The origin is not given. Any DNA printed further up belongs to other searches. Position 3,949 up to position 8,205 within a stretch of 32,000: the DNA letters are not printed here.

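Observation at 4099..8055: Giant filament cap FliD (1318 aa), roughly two to three times normal size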

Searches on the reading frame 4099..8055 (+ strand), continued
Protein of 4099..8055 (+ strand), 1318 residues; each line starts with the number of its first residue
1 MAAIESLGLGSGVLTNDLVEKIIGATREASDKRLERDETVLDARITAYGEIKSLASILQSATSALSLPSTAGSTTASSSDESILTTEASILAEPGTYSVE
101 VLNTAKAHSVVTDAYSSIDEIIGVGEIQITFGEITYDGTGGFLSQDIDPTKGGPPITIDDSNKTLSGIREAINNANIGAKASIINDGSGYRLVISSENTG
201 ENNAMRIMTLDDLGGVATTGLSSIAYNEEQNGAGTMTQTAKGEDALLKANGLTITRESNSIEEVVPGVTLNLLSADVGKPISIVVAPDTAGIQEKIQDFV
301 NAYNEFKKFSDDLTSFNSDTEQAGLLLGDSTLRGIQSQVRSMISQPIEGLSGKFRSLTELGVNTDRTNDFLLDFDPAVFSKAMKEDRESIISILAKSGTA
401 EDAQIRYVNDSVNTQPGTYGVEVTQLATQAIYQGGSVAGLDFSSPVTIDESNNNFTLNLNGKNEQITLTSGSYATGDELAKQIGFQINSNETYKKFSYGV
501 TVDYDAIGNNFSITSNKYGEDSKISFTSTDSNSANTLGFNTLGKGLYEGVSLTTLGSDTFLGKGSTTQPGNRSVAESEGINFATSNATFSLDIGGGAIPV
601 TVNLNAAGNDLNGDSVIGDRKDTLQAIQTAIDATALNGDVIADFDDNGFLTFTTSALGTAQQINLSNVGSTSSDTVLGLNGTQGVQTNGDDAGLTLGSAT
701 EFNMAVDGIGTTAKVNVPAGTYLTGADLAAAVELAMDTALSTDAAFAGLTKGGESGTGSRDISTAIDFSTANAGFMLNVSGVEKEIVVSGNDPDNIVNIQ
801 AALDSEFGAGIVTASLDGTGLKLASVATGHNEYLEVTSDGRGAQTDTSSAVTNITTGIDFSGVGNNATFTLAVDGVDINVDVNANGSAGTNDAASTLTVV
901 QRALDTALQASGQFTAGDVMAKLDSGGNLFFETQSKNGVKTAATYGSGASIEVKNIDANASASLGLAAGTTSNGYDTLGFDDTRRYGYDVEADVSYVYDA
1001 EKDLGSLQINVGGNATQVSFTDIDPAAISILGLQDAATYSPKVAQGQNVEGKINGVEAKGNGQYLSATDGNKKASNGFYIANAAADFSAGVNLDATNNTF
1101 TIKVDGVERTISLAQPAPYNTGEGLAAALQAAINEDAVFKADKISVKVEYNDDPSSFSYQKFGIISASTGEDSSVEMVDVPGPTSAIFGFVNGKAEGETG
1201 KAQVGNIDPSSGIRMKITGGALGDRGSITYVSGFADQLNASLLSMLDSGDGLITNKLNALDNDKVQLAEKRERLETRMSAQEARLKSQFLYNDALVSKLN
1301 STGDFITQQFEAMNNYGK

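Call 38: search_solved_structures(query=window:4099-8052:+, max_evalue=0.01, show_alignments=3)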
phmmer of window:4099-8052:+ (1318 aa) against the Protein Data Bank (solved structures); distinct sequences matched with E-value up to 0.01: 17.
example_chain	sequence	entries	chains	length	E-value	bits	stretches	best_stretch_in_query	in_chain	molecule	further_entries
9gnz_R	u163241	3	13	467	1.6e-32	115.8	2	1-397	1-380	Flagellar hook-associated protein 2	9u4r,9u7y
9m6i_A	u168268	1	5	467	2.1e-32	115.4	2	1-396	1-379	Flagellar hook-associated protein 2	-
5h5v_A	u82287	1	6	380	2.2e-32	115.3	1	41-398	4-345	Flagellar hook-associated protein 2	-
9u4r_AC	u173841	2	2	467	5.7e-32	113.9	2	1-397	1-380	Flagellar hook-associated protein 2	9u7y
5fhy_A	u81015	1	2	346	5e-31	110.8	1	140-394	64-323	B-type flagellar hook-associated protein 2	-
9m67_A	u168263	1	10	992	1.9e-28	102.3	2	1-398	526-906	Flagellin,Flagellar hook-associated protein 2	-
9m68_A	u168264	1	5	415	8.3e-27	96.8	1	36-398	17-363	Flagellar hook-associated protein 2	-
9m6h_A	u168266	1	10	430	3.2e-26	94.9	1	36-398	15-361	Flagellar hook-associated protein 2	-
5xlj_A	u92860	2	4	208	4.1e-15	58.1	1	73-283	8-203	Flagellar hook-associated protein 2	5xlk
5h5w_A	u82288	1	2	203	5.2e-11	44.5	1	95-279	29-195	Flagellar hook-associated protein 2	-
5h5t_A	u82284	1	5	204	7.2e-11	44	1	73-274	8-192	Flagellar hook-associated protein 2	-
9gsx_W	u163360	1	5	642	1e-07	33.6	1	3-491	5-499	Flagellar hook-associated protein 2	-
6kty_A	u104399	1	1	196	2.2e-07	32.5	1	148-285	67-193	Flagellar hook-associated protein 2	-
6sih_A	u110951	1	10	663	2.3e-07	32.4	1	237-490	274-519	Flagellar hook-associated protein 2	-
5gna_B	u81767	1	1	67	7.3e-05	24.1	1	1250-1315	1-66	Flagellar hook-associated protein 2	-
6ch2_D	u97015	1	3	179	0.0014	19.9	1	1282-1317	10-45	Flagellar hook-associated protein 2,Flagellar protein FliT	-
5krw_A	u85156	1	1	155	0.0022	19.2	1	1276-1315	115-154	Flagellar protein FliT,Flagellar hook-associated protein 2 fusion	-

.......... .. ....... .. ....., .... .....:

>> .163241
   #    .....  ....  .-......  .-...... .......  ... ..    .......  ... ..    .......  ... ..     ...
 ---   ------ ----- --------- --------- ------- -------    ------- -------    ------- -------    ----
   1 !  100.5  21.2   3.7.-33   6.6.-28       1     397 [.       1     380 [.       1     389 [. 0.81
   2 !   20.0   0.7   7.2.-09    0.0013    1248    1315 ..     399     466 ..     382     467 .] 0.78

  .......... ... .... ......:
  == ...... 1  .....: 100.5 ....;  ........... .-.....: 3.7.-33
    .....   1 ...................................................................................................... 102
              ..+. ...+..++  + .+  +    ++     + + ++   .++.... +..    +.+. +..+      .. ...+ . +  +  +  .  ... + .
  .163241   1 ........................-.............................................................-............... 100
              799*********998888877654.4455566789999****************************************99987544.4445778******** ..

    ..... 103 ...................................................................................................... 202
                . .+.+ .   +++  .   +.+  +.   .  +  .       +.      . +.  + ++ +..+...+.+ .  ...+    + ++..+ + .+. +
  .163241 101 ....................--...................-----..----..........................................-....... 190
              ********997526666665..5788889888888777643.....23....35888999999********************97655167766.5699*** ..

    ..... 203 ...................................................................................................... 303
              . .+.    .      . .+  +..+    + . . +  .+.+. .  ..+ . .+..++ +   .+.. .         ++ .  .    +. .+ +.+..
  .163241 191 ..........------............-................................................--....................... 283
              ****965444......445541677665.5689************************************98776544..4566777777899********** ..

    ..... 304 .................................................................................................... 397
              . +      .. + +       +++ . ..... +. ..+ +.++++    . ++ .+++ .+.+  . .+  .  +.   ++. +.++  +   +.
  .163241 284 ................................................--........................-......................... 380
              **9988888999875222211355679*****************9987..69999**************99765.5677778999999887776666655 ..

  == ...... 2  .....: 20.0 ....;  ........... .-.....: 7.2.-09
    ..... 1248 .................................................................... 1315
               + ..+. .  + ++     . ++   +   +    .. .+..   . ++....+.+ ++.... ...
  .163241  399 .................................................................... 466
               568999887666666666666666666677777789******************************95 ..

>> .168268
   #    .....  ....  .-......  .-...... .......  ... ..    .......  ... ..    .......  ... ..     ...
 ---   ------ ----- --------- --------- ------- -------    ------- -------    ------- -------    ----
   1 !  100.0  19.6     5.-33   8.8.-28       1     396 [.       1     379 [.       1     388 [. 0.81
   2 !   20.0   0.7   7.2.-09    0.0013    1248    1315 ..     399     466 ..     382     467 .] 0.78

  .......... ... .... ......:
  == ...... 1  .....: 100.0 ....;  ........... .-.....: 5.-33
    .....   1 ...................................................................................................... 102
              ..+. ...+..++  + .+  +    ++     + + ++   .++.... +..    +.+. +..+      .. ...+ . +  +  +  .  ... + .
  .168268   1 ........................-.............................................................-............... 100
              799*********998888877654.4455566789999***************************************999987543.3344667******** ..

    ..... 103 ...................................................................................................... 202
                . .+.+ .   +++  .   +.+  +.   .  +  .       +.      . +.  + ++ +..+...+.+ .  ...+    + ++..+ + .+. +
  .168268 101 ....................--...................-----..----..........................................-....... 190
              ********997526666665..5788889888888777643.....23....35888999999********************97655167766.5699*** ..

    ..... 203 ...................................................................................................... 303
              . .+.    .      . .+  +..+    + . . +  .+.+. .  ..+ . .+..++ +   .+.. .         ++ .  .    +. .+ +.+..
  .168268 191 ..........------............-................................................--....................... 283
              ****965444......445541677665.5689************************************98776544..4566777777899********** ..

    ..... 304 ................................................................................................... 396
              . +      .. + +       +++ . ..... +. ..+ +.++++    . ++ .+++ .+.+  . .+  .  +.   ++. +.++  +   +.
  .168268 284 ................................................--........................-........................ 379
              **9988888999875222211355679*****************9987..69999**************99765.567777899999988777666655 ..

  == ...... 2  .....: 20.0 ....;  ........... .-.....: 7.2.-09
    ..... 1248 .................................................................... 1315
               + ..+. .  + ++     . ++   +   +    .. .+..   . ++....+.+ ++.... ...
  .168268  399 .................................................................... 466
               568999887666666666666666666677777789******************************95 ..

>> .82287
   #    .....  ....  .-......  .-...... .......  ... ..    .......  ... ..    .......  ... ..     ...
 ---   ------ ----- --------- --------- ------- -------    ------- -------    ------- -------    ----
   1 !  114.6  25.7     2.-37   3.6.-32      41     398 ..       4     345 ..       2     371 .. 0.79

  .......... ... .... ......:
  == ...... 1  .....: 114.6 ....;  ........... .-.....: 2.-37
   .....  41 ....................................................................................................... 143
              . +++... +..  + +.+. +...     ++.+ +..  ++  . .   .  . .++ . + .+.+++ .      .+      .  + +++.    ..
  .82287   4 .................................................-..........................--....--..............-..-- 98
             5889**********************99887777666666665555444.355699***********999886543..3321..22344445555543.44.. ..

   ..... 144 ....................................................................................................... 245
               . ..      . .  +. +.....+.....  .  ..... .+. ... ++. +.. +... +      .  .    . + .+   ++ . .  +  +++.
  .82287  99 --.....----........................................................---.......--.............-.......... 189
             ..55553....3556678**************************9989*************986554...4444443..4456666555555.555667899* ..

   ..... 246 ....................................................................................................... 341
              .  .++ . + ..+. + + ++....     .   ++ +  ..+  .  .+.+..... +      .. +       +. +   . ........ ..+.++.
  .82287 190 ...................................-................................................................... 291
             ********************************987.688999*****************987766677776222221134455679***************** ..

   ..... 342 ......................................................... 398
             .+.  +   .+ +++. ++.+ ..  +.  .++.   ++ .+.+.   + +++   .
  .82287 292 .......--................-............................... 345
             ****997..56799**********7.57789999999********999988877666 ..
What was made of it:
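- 5290..7839 (+): aa 398-1247: the ~850-aa insert that replaces Salmonella FliD residues 381-398. call 38.
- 7840..8052 (+): aa 1248-1318: C-terminal D1/D0 helix (leg). Aligns to Salmonella FliD 399-466 and to the FliD C-terminal peptides crystallised with FliT (call 38)
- On FliD / HAP2 filament cap protein: Continuous alignment to the D1-D2-D3 crystal structures 5h5v, 5fhy, 5xlj and 5h5t (call 38)
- Closest known: Campylobacter jejuni FliD. Same: The phmmer alignment of the window protein to 9gsx runs through aa 491, into the start of the insert, so the insertion site is the same (call 38).
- Checked: Salmonella FliD 1-380 aligns to aa 1-397, and 399-466 aligns to aa 1248-1315 (call 38).
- The core aligns end to end with Salmonella FliD, and the insert sits at Salmonella 380/399 (call 38). 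C. jejuni FliD aligns through aa 491, into the insert (call 38). The canonical FliD C-terminus follows the insert in frame (call 38).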

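Call 45: search_protein_families(library=pfam, proteins=[L009:1647-4625:+, L009:551-1654:+, L009:14053-16143:-], max_evalue=0.001)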
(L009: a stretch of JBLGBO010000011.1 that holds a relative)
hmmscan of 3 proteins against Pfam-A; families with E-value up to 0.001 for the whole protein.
L009:1647-4625:+ (992 aa): 4 families
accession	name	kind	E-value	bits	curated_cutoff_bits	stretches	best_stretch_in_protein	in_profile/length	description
PF22638.1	FlgK_D1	-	1.2e-74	251.3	28.6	1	93-326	2-233/233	Flagellar hook-associated protein FlgK helical domain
PF06429.18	Flg_bbr_C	-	2e-08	34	23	1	951-990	6-45/46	Flagellar basal body rod FlgEFG protein C-terminal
PF21158.3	flgK_1st_1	-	7.6e-06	26.3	24.2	1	352-428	12-81/81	Flagellar hook-associated protein 1, D2-like domain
PF00460.25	Flg_bb_rod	-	5.2e-05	23.6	20.7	1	7-34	3-30/31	Flagella basal body rod protein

L009:551-1654:+ (367 aa): 2 families
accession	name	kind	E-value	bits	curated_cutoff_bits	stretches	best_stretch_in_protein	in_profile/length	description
PF01832.25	Glucosaminidase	-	4.4e-33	115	30.2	1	207-345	3-120/123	Mannosyl-glycoprotein endo-beta-N-acetylglucosaminidase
PF10135.14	Rod-binding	-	1.5e-16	61.1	25.1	1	51-101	1-51/51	Rod binding protein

L009:14053-16143:- (696 aa): 19 families
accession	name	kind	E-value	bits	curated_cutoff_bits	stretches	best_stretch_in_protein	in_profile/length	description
PF13847.12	Methyltransf_31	-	1.6e-20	73.7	27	1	445-568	2-123/145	Methyltransferase domain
PF08242.18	Methyltransf_12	-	5e-18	66.1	30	1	452-546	2-97/98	Methyltransferase domain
PF13649.12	Methyltransf_25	-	9.9e-18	65.1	27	1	450-545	1-97/97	Methyltransferase domain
PF08241.18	Methyltransf_11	-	8.8e-16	58.8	21.2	1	453-547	3-93/95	Methyltransferase domain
PF13489.12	Methyltransf_23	-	2.7e-09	37.4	27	1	444-555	20-122/164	Methyltransferase domain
PF14559.12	TPR_19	-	4.5e-07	30.5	25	0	45-101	4-60/68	Tetratricopeptide repeat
PF01209.24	Ubie_methyltran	-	9.3e-07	28.9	20.1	1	444-554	45-156/233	ubiE/COQ5 methyltransferase family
PF02390.23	Methyltransf_4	-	2.2e-06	27.7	24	1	453-508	8-63/173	Putative methyltransferase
PF13428.12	TPR_14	-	2.4e-06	28.1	23.5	0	71-104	6-39/44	Tetratricopeptide repeat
PF13432.12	TPR_16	-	2.5e-06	28.2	32.7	0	76-127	7-58/65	Tetratricopeptide repeat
PF05175.20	MTS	-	1.7e-05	24.9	23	1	439-507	24-92/170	Methyltransferase small domain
PF13431.12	TPR_17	-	2.3e-05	24.7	24.4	0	90-120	3-33/34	Tetratricopeptide repeat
PF07719.23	TPR_2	-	2.7e-05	24.4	27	0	140-162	7-29/34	Tetratricopeptide repeat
PF01739.24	CheR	-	3.6e-05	23.7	27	0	436-503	21-95/195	CheR methyltransferase, SAM binding domain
PF13424.12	TPR_12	-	0.00011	22.8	30.1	0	100-161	3-72/77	Tetratricopeptide repeat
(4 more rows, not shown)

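Call 47: find_encoding_contigs(protein=P0132, flank=8000, max_places=2)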
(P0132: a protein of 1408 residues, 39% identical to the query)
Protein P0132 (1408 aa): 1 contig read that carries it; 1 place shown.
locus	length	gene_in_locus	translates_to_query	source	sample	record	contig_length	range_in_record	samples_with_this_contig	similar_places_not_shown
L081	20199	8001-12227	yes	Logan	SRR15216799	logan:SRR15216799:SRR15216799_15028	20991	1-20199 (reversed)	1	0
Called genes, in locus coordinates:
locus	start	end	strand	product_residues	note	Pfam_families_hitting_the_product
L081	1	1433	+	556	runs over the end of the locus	PF00072:Response_reg, PF13174:TPR_6 (faint), PF13428:TPR_14 (faint), PF00515:TPR_1 (faint), PF07719:TPR_2 (faint), PF12895:ANAPC3 (faint), PF13414:TPR_11 (faint), PF14559:TPR_19 (weak), +5 more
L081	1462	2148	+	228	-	PF02518:HATPase_c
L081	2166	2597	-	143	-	PF04828:GFA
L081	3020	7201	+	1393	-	PF00669:Flagellin_N, PF00700:Flagellin_C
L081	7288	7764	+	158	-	PF03646:FlaG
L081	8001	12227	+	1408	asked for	PF02465:FliD_N, PF07195:FliD_C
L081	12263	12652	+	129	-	PF02561:FliS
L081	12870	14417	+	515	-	PF06490:FleQ, PF00158:Sigma54_activat, PF13191:AAA_16 (faint), PF14532:Sigma54_activ_2, PF07728:AAA_5 (weak), PF25601:AAA_lid_14, PF18024:HTH_50 (faint), PF02954:HTH_8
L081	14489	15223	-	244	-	PF11306:DUF3108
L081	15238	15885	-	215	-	PF00551:Formyl_trans_N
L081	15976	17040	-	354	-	PF00586:AIRS, PF02769:AIRS_C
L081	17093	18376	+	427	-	PF09839:DUF2066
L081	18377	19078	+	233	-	PF00308:Bac_DnaA, PF22688:Hda_lid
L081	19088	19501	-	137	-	PF09842:DUF2069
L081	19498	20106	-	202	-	PF03358:FMN_red, PF12724:Flavodoxin_5 (faint), PF00258:Flavodoxin_1 (weak)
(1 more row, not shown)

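Call 48: find_encoding_contigs(protein=P0134, flank=7000, max_places=1)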
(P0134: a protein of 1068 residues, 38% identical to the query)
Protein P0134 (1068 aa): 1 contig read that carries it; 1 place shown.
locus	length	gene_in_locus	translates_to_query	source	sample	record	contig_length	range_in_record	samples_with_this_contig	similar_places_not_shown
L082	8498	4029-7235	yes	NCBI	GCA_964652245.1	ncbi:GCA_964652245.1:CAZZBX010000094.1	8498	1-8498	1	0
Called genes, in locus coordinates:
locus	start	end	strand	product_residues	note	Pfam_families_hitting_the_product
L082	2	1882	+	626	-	?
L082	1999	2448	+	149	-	PF03646:FlaG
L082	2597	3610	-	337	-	-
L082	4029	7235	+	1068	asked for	PF02465:FliD_N, PF07195:FliD_C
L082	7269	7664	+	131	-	PF02561:FliS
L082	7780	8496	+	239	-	?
